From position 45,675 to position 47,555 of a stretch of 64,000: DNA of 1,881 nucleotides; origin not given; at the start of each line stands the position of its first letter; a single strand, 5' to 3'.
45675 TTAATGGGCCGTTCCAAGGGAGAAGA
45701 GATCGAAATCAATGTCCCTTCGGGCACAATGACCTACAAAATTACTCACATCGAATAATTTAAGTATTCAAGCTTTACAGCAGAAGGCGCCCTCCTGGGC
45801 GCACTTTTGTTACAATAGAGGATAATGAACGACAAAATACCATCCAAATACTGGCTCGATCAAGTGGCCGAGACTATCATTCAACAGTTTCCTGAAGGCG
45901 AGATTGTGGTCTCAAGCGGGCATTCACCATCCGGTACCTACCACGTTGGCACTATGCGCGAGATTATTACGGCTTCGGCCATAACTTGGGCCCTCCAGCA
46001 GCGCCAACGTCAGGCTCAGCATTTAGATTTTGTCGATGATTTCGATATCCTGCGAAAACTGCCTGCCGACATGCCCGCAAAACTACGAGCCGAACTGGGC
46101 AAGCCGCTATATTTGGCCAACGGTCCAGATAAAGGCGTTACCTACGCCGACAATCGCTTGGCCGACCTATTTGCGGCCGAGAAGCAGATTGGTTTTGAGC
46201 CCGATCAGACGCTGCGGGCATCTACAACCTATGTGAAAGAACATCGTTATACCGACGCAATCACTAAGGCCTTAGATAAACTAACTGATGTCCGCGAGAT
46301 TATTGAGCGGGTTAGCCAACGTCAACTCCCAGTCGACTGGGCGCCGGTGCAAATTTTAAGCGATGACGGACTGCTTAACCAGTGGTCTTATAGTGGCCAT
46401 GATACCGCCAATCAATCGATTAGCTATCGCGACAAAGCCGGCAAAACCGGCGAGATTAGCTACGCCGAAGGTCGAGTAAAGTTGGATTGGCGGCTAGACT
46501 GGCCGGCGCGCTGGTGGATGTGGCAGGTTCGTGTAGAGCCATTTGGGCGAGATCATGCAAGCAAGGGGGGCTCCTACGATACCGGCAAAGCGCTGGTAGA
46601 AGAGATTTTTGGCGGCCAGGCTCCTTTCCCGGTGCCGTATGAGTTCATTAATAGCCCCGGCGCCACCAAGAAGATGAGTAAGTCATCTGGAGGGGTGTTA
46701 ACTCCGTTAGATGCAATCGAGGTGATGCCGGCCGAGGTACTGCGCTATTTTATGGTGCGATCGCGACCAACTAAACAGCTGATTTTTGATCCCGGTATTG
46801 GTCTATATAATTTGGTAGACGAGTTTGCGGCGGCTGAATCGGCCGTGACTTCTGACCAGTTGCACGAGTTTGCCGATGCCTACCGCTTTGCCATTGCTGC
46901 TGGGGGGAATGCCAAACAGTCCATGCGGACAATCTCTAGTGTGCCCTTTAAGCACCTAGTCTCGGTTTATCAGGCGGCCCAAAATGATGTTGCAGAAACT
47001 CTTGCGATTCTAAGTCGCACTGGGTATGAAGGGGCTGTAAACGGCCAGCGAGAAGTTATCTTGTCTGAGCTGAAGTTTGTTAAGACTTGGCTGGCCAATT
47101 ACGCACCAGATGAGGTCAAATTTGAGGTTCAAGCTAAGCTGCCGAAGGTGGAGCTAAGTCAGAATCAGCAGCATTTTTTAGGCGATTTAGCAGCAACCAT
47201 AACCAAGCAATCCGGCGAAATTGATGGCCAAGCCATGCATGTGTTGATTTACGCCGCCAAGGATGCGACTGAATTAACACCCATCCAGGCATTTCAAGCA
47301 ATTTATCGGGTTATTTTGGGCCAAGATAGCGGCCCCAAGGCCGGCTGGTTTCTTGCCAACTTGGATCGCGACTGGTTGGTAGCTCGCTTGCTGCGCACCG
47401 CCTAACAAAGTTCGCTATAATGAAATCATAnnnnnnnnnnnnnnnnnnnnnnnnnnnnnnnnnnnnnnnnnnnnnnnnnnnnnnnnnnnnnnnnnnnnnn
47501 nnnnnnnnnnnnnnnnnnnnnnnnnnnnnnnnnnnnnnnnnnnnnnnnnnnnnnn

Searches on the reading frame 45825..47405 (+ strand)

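Call 75: search_protein_families(library=pfam, proteins=[window:45825-47405:+], max_evalue=0.001)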
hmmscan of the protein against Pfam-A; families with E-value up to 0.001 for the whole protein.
window:45825-47405:+ (526 aa): 2 families
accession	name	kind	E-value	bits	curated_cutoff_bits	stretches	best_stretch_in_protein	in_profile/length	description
PF01921.24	tRNA-synt_1f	-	1.7e-85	287.6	27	1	9-350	2-348/360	tRNA synthetases class I (K)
PF09334.17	tRNA-synt_1g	-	0.00011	21.5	20.1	1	281-317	325-361/391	tRNA synthetases class I (M)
